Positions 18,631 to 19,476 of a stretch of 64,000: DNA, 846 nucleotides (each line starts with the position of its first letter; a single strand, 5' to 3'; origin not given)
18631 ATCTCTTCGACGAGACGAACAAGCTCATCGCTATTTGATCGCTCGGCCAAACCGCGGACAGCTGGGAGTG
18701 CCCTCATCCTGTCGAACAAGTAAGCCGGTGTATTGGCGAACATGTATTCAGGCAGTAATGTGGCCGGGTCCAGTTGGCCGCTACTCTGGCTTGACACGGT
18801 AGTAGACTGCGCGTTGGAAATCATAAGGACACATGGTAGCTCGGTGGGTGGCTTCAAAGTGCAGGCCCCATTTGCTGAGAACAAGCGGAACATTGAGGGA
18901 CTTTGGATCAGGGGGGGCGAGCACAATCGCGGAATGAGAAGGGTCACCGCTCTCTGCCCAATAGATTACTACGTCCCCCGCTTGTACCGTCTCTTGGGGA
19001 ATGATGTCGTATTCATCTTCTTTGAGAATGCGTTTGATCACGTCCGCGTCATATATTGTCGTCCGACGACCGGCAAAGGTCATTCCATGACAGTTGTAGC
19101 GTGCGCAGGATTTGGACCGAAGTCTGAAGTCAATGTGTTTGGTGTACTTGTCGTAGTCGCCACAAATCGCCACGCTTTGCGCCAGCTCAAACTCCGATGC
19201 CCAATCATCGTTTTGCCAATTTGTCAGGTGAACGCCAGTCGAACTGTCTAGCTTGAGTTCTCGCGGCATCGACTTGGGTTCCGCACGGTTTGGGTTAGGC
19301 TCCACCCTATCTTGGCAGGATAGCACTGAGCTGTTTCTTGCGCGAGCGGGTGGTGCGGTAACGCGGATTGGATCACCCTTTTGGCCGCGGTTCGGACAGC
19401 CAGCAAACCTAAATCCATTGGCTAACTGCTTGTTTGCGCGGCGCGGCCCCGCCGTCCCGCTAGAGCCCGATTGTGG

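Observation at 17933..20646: Uncharacterised four-ORF cargo operon at the distal end of the tRNA-Phe island: candidate new defence/toxin module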

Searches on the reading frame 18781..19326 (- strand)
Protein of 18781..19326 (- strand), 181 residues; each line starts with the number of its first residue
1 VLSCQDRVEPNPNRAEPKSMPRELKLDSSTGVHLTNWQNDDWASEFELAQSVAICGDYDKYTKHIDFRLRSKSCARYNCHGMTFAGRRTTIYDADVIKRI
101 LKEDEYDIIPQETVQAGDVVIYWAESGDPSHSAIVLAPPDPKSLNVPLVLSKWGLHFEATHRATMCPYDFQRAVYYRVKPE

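Call 4: search_protein_families(library=pfam, proteins=[window:18781-19326:-], max_evalue=0.1)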
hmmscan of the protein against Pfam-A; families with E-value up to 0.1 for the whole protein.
window:18781-19326:- (181 aa): 0 families

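Call 5: search_protein_families(library=padloc, proteins=[window:18781-19326:-], max_evalue=0.1)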
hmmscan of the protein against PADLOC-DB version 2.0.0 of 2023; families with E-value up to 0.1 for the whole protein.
window:18781-19326:- (181 aa): 0 families

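Call 6: search_protein_families(library=phrogs, proteins=[window:18781-19326:-], max_evalue=0.1)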
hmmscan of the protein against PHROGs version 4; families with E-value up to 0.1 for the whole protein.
window:18781-19326:- (181 aa): 0 families

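Call 10: search_solved_structures(query=window:18781-19326:-, max_evalue=10, show_alignments=2)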
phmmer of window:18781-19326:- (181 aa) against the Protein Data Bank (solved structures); distinct sequences matched with E-value up to 10: 8.
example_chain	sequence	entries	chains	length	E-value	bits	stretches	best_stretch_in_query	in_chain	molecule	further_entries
8clt_A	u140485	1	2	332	0.14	15.2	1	109-140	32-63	Zearalenone lactonase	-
8clu_A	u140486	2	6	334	0.14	15.1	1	109-140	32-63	Zearalenone lactonase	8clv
8clp_A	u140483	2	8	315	0.5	13.3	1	109-140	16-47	Hydrolase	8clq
8cln_A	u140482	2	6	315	0.51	13.3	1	109-140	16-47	Hydrolase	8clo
3kiz_A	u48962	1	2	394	0.71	12.9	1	87-131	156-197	Phosphoribosylformylglycinamidine cyclo-ligase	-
2mk4_A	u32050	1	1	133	0.95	12.4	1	91-159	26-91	Open reading frame 2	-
3wqb_B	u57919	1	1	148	1.2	12.1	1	91-159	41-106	Open reading frame 2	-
5ne4_4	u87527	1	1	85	1.7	11.6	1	29-47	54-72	O PanAsia VP4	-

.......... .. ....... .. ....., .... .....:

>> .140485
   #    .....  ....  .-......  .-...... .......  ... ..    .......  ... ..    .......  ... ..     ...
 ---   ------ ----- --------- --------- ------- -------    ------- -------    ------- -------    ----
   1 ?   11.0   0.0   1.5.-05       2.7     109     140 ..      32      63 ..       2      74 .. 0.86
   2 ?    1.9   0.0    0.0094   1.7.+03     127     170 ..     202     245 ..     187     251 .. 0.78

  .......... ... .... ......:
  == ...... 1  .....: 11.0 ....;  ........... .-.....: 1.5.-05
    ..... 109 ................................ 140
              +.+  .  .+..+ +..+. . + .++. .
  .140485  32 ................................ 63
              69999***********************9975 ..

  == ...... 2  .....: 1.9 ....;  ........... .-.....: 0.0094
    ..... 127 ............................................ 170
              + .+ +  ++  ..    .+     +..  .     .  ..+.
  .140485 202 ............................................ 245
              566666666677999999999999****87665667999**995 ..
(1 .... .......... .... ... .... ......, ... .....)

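Call 18: find_homologous_proteins(query=window:18781-19326:-)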
Query window:18781-19326:- (181 aa): 9 proteins with E <= 0.001 among 26 candidates.
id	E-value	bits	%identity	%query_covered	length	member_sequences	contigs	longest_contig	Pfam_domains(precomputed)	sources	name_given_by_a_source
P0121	2.8e-108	378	100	90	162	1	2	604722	-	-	-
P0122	4.0e-85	302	78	90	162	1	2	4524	-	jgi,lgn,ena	-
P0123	4.4e-31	126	47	87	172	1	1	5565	-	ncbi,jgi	jgi:hypothetical protein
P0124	1.7e-29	121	42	92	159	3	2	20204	-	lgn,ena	-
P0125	3.8e-29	120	43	87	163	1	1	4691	-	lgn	-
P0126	6.3e-29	119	42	88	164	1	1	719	-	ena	-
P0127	5.9e-28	116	43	87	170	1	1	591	-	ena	-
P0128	6.0e-28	116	41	87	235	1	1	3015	-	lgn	-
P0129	4.7e-22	97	42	87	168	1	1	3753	-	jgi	jgi:hypothetical protein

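Call 19: find_encoding_contigs(protein=P0122, flank=8000, max_places=3)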
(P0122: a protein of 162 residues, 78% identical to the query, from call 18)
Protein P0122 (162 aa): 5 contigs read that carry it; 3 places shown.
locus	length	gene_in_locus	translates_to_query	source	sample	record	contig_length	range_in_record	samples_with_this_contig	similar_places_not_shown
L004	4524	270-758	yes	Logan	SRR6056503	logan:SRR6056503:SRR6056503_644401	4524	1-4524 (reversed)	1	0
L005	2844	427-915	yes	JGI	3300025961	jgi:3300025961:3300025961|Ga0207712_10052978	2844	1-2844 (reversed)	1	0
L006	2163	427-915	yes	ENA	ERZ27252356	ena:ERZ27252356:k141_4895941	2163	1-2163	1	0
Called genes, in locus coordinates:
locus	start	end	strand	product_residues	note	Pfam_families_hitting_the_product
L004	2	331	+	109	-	?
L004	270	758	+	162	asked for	-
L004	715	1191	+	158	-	-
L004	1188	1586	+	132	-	-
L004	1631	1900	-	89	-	-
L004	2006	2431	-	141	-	-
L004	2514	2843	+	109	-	PF20619:DUF6804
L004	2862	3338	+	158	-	-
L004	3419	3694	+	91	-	-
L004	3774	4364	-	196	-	-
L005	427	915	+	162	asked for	-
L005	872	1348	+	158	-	-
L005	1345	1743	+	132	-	-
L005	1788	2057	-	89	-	-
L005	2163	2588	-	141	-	-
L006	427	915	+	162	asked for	-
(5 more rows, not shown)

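Call 20: find_encoding_contigs(protein=P0124, flank=8000, max_places=3)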
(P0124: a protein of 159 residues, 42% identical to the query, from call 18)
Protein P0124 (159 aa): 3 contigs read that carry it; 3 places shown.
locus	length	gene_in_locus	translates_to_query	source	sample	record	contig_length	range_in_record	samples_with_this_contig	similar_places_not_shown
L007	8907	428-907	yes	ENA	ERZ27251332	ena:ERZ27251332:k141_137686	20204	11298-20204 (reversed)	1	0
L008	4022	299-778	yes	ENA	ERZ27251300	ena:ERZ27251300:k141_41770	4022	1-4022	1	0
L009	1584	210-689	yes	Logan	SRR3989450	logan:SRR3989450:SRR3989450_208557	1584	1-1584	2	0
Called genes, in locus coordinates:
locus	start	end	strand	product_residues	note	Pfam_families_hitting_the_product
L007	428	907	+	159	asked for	-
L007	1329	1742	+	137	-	PF22091:DUF6941 (weak)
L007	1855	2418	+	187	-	PF07505:DUF5131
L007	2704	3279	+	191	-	-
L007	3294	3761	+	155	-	PF13957:YafO_toxin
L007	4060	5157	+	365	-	-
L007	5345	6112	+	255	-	PF14023:Bestrophin-like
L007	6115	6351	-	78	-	-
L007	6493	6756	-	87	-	-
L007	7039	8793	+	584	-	PF00990:GGDEF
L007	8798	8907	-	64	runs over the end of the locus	-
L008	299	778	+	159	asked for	-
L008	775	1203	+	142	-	-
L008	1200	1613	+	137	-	PF22091:DUF6941 (weak)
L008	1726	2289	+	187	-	PF07505:DUF5131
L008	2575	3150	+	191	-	-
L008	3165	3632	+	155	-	PF13957:YafO_toxin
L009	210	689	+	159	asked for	-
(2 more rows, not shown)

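Call 21: find_encoding_contigs(protein=P0123, flank=8000, max_places=3)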
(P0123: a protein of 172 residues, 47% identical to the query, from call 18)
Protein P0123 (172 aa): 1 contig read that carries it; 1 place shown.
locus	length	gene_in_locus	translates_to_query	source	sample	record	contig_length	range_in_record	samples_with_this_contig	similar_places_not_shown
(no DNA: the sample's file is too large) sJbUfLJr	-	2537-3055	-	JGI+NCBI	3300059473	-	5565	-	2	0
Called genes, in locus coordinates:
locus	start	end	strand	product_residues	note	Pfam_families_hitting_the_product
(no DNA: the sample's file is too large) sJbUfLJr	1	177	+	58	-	?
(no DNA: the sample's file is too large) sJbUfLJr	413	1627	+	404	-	-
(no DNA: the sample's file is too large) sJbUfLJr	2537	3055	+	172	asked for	-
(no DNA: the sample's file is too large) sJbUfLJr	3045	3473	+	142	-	-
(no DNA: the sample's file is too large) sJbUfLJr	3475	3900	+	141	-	PF22091:DUF6941 (weak)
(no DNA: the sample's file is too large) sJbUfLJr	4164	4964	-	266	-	-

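Call 31: find_related_loci(query=A1, collection=genome_contigs, flank=10000)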
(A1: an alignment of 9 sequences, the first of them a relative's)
Query A1 (162 aa) in genome_contigs; peptide patterns used: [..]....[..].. (x = any residue, [..] = any of these).
108 stretches matched a pattern; 90 encode a relative of the query (tblastn E <= 1e-3); the best 80 are kept; 80 distinct loci.
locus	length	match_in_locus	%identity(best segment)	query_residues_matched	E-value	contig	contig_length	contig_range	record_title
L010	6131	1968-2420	42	3-159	2e-37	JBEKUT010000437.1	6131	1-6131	MAG: Bryobacteraceae bacterium isolate SPRUCE 588 SPRUCE_588_437, whole genome shotgun sequence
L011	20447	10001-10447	45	5-159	1e-33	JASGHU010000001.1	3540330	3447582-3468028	MAG: Spongiibacteraceae bacterium isolate 5N210 JMF-2111-06-0005.ont.bin.210_0, whole genome shotgun sequence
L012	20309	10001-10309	54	58-159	9e-33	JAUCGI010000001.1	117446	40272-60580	Desulfobacterales bacterium HSG2 NODE_2_length_117446, whole genome shotgun sequence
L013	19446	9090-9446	43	39-158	2e-32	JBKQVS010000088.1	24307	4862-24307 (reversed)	MAG: Desulfobaccales bacterium isolate SEr3G3H3I__bin_140 SEr3G3H3I_000000211929, whole genome shotgun sequence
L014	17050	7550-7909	47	39-159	3e-32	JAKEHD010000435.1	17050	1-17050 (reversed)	MAG: Blastocatellia bacterium isolate PMV_6.28 PMV_6.28.k101_838179, whole genome shotgun sequence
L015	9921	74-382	50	58-160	5e-32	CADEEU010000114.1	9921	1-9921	MAG: uncultured Acidobacteria bacterium isolate Acidobacteria sp. RBC098 genome assembly, contig: MAG098_114, whole geno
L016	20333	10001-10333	50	50-160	3e-31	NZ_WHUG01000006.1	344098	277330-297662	Rugamonas aquatica strain FT29W NODE_6_length_344098_cov_23.090258_6, whole genome shotgun sequence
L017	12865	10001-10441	40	7-159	2e-31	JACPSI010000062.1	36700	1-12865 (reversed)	MAG: Ignavibacteriales bacterium isolate NC_groundwater_701_Ag_S-0.2um_50_10 S36_SO-2_scaffold_209615, whole genome shot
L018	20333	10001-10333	45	50-160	2e-30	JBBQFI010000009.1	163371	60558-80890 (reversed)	MAG: Chthoniobacterales bacterium isolate Co_metawrap_1036 Cmw_1036_k141_29189027_length_163371_cov_20.3303, whole genom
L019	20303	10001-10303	54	50-152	2e-30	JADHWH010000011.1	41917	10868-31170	MAG: Candidatus Omnitrophota bacterium isolate BS750m-G22 BS-750m-C820, whole genome shotgun sequence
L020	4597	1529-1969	38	5-159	8e-30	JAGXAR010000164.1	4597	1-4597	MAG: Nitrospirae bacterium isolate REEB81 contig-150_27230, whole genome shotgun sequence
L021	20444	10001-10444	40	3-159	1e-28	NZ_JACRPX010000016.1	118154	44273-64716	MAG: Ignavibacterium album isolate NC_groundwater_1998_Pr3_S-0.65um_35_12 SR2-18-Sp65_coassembly_scaffold_82974, whole g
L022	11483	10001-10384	41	25-159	3e-28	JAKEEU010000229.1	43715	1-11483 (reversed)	MAG: candidate division KSB1 bacterium isolate PMV_1_maxbin.001 PMV_1_maxbin.001.k101_968788, whole genome shotgun seque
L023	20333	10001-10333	46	49-160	1e-27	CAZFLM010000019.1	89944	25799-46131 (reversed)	MAG TPA_asm: uncultured Chthonomonadaceae bacterium isolate SRP220891_co1_476 genome assembly, contig: NODE_416_length_8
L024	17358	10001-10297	50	57-159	9e-27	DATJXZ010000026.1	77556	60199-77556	MAG TPA_asm: Candidatus Solibacter sp. isolate SMAG_U15139 k141_3778339, whole genome shotgun sequence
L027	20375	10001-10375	42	37-159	8e-27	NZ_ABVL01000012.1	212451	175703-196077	Chthoniobacter flavus Ellin428 ctg67, whole genome shotgun sequence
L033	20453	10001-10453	37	3-159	4e-25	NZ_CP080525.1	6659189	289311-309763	Mesorhizobium sp. AR07 chromosome, complete genome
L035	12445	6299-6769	37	5-162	5e-25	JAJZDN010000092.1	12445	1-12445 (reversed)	MAG: Planctomycetota bacterium isolate JA4.bin8 NODE_4309_length_12445_cov_2.476782, whole genome shotgun sequence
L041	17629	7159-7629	36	5-162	7e-24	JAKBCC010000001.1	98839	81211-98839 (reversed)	MAG: Planctomycetota bacterium isolate ZJ5.bin40 NODE_160_length_98839_cov_3.160153, whole genome shotgun sequence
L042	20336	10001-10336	42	48-160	8e-24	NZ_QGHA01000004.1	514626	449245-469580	Mucilaginibacter oryzae strain DSM 19975 LX99DRAFT_scaffold00004.4, whole genome shotgun sequence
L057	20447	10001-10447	36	4-159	1e-20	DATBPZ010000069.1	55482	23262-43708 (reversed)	MAG TPA_asm: Methylocella sp. isolate SMAG_U4090 k141_1268904, whole genome shotgun sequence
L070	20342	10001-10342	39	54-160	1e-18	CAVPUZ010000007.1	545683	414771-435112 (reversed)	MAG: uncultured Acidobacteriaceae bacterium isolate MFD00008.bin.2.117 genome assembly, contig: contig_20244, whole geno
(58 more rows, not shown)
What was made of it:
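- The hosts are mostly soil and aquatic Acidobacteriota, Planctomycetota and Verrucomicrobiota (call 31).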

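Call 35: predict_structure(alignment_id=A1)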
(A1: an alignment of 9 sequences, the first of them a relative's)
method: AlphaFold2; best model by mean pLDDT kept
length: 162 residues; sequences in the alignment: 9
mean_pLDDT: 68.0   pTM: 0.65
mean pLDDT of the five models: 68.0, 67.6, 67.6, 66.9, 64.1
residues with pLDDT >= 90: 10; 70-90: 76; 50-70: 41; < 50: 35
segments of 3 or more residues with pLDDT < 50: 1-8, 17-24, 53-64, 66-70
pLDDT, mean of each block of 10 residues (from residue 1): 40 50 53 53 65 45 45 70 83 89 85 86 83 70 84 88 57
secondary structure, 60 per line:
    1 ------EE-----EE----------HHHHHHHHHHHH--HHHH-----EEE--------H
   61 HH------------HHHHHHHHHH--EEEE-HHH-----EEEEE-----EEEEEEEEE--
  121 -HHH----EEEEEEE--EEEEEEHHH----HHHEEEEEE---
elements in order: H26-37 H40-43 E49-51 H75-84 E87-90 E100-104 E110-118 E129-135 E138-143 E154-159

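Call 39: search_solved_structures(query=A2, max_evalue=10, show_alignments=3)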
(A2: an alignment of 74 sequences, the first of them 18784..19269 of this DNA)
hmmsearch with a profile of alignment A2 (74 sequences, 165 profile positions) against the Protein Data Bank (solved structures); distinct sequences matched with E-value up to 10: 1.
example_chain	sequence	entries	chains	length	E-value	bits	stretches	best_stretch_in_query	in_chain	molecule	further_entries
8ub3_A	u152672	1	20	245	1.3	11.8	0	111-154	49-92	DpHF7 filament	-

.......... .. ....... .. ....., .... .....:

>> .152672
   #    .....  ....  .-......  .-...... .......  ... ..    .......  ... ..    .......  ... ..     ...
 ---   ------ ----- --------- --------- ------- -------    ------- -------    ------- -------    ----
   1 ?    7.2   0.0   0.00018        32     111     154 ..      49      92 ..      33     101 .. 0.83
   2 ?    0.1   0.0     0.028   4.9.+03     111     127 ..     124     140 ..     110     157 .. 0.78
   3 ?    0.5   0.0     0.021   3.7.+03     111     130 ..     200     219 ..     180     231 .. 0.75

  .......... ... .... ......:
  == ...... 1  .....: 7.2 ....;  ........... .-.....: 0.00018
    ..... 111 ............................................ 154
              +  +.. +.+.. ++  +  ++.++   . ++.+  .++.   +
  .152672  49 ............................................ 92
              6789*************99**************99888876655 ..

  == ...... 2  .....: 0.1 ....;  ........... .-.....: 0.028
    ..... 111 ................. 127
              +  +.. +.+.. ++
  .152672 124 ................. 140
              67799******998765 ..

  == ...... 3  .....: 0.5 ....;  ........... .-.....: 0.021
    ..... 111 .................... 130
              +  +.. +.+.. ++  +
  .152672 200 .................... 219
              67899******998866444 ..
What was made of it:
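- On NlpC/P60-CHAP papain-like superfamily (B): Profile and single-sequence searches of PDB sequences found nothing (calls 10, 39).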

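Call 40: fold_search(model_id=the predicted structure, library=pdb)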
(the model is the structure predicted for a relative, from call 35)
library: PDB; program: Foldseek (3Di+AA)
matches with E <= 10: 1085; with E <= 0.001: 0
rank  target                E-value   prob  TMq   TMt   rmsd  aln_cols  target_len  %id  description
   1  5d74_B                1.4e-02  0.98  0.34  0.24   4.4        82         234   24  The crystal structure of Ly7917 (released 2016-08-17)
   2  9f0z_H                1.4e-02  0.90  0.28  0.10   9.7       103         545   14  CryoEM structure of the F plasmid relaxosome with truncated TraI1-863 in its TE mode, derived from the ss-27_+8ds+9_+1 (released 2025-06-04)
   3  5d74_A                1.5e-02  0.97  0.31  0.22   4.3        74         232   26  The crystal structure of Ly7917 (released 2016-08-17)
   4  9l5u_B                2.0e-02  0.82  0.32  0.36   5.0       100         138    9  Papain-like cysteine protease toxin/immunity pair (released 2025-06-04)
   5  9f0y_H                2.9e-02  0.82  0.29  0.10   9.5       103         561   13  CryoEM structure of the F plasmid relaxosome with TraI in its TE mode, derived from the ss-27_+8ds+9_+143-R Locally-re (released 2025-06-04)
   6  2k1g_MODEL_1_A        3.3e-02  0.80  0.34  0.42  10.7       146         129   12  Solution NMR structure of lipoprotein spr from Escherichia coli K12. Northeast Structural Genomics target ER54 (released 2008-03-18)
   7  9eum_MODEL_1_A        3.7e-02  0.92  0.36  0.34   4.3        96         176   17  NMR structure of the Staphylococcus aureus bacteriophage phi812 hub protein - lytic cleaver (CHAP) domain (released 2025-04-09)
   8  9l9d_A                4.5e-02  0.69  0.24  0.46   4.3        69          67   16  Bacillus subtilis endospore crust protein CgeA (released 2025-11-12)
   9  6bhh_A                4.8e-02  0.82  0.25  0.20   5.4        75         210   16  Crystal structure of SETDB1 with a modified H3 peptide (released 2017-11-22)
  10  9f10_H                4.8e-02  0.72  0.28  0.09   9.4       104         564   12  CryoEM structure of the F plasmid relaxosome with TraI in its TE mode, without accessory protein TraM. Derived from th (released 2025-06-04)
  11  9f12_H                5.5e-02  0.82  0.30  0.10   8.6       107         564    8  CryoEM structure of the F plasmid relaxosome with oriT DNA ss-27_-3ds-2_+143 and TraI its TE mode, derived from ss-27_ (released 2025-06-04)
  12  6bhg_A                5.8e-02  0.80  0.25  0.20   5.5        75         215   16  Crystal structure of SETDB1 with a modified H3 peptide (released 2017-12-06)
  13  3oby_A                5.8e-02  0.54  0.25  0.15   5.5        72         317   14  Crystal structure of Archaeoglobus fulgidus Pelota reveals inter-domain structural plasticity (released 2010-09-01)
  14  5ke3                  6.2e-02  0.75  0.25  0.20   5.3        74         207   16  Crystal structure of SETDB1 Tudor domain in complex with fragment MRT0181a (released 2016-08-03)
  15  9ubf_A                6.2e-02  0.51  0.31  0.39  11.4       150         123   17  X-ray structure of Clostridioides difficile autolysin Acd33800 catalytic domain (released 2025-10-15)
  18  4xcm_B                7.5e-02  0.72  0.31  0.24   5.6        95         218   14  Crystal structure of the putative NlpC/P60 D,L endopeptidase from T. thermophilus (released 2015-01-14)
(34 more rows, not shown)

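Call 41: search_protein_representatives(alignment_id=A1)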
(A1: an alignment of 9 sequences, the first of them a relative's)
Query: 9 sequences, 164 profile positions. Proteins with E-value up to 0.001 (for the whole library): 3076; up to 1e-10: 1269; up to 1e-30: 303. The best 150 are listed.
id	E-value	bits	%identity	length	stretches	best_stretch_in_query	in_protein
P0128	8.7e-70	250.2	-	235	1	8-164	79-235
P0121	8.6e-68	243.7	-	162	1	12-164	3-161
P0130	1.3e-60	220.3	-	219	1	7-162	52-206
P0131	6.9e-60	218.0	-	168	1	11-163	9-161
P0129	4.0e-59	215.5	-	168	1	5-164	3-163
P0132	3.0e-58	212.6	-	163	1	5-162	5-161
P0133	1.5e-56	207.1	-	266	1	8-164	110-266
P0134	3.2e-55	202.8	-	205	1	6-162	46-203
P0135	3.6e-54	199.4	-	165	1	7-163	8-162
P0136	7.1e-53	195.2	-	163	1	12-162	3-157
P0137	3.4e-52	192.9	-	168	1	6-163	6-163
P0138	1.9e-51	190.5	-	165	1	11-162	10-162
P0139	2.3e-51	190.3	-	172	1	7-163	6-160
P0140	4.5e-51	189.3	-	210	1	11-163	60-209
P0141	5.2e-51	189.1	-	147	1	16-163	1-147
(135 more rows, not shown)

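Call 50: search_protein_families(library=padloc, alignment_id=A2, max_evalue=0.01)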
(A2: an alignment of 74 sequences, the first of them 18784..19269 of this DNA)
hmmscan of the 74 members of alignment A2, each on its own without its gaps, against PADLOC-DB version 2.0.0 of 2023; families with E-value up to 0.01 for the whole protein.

A. member 1, window:18784-19269:- (162 aa): 0 families

B. families by the number of members that match (of 74 scanned): 1 family
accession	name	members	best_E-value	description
PDLC02279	AbiEi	1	0.0046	AbiEi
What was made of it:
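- On Known anti-phage defence systems (PADLOC-DB v2.0.0): Of 74 B homologues, one gave a chance AbiEi hit (call 50).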

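Call 51: search_protein_families(library=pfam, alignment_id=A2, max_evalue=0.1)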
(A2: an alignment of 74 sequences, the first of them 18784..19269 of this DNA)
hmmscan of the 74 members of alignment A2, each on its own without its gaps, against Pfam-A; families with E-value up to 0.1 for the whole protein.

A. member 1, window:18784-19269:- (162 aa): 0 families

B. families by the number of members that match (of 74 scanned): 23 families
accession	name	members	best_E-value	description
PF24738.1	DUF7689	16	6.2e-10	Domain of unknown function (DUF7689)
PF00877.26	NLPC_P60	10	0.0017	NlpC/P60 family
PF05257.22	CHAP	9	3.2e-05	CHAP domain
PF06940.17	DUF1287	9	0.0058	Domain of unknown function (DUF1287)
PF00122.25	E1-E2_ATPase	4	0.0009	E1-E2 ATPase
PF12671.13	Amidase_6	4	0.055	Putative amidase domain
PF25459.1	AIM3_BBC1_C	3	0.0054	AIM3/BBC1 Cysteine proteinase-fold domain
PF21138.3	SMUBP-2_HCS1_1B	2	0.0089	Helicase SMUBP-2/HCS1, 1B domain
PF05382.19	Amidase_5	2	0.013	Bacteriophage peptidoglycan hydrolase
PF22262.2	DUF6950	2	0.079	Domain of unknown function (DUF6950)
PF09310.15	PD-C2-AF1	1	0.021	POU domain, class 2, associating factor 1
PF05456.16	eIF_4EBP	1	0.029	Eukaryotic translation initiation factor 4E binding protein (EIF4EBP)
PF22639.1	Gp18_dom_I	1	0.039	Tail sheath protein Gp18-like domain I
PF17998.7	AgI_II_C2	1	0.04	Cell surface antigen I/II C2 terminal domain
PF25370.1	HTH_74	1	0.045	HTH three-helical bundle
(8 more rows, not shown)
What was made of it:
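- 18781..19269 (-): B: 162-aa predicted cytoplasmic papain-like (NlpC/P60-CHAP type) Cys-His-His hydrolase, first gene of the cassette. Pfam on 74 members: DUF7689 16, NLPC_P60 10, CHAP 9 (call 51).
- On NlpC/P60-CHAP papain-like superfamily (B): Among 74 family members: DUF7689 16 (best 6.2e-10), CHAP 9 (3.2e-5), NLPC_P60 10 (1.7e-3), DUF1287 9, Amidase_6 4 (call 51).
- Family members hit Pfam CHAP, NLPC_P60 and DUF7689 (call 51).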

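Call 52: predict_structure(alignment_id=A3)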
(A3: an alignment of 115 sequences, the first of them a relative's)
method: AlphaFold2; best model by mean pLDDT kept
length: 162 residues; sequences in the alignment: 115
mean_pLDDT: 94.6   pTM: 0.89
mean pLDDT of the five models: 94.6, 93.7, 93.7, 93.6, 93.4
residues with pLDDT >= 90: 134; 70-90: 28; 50-70: 0; < 50: 0
segments of 3 or more residues with pLDDT < 50: none
pLDDT, mean of each block of 10 residues (from residue 1): 95 97 85 81 93 95 98 98 98 98 98 98 98 93 96 98 77
secondary structure, 60 per line:
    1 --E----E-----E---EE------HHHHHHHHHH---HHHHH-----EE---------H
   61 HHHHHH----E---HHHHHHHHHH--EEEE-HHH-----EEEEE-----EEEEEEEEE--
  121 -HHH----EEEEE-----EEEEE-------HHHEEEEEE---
elements in order: H26-35 H39-43 H60-66 H75-84 E87-90 E100-104 E110-118 E129-133 E139-143 E154-159
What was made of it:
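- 18781..19269 (-): AlphaFold2 model with a 115-sequence MSA: pLDDT 94.6; Cys at the N-terminus of helix 60-66, His112 in strand 110-118, His142 in strand 139-143 (call 52).
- On NlpC/P60-CHAP papain-like superfamily (B): In the model, helix 60-66 starts at Cys60, His112 lies in strand 110-118 and His142 in strand 139-143 (call 52). High-confidence model, pLDDT 94.6 (call 52).
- Confident model, pLDDT 94.6 (call 52).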
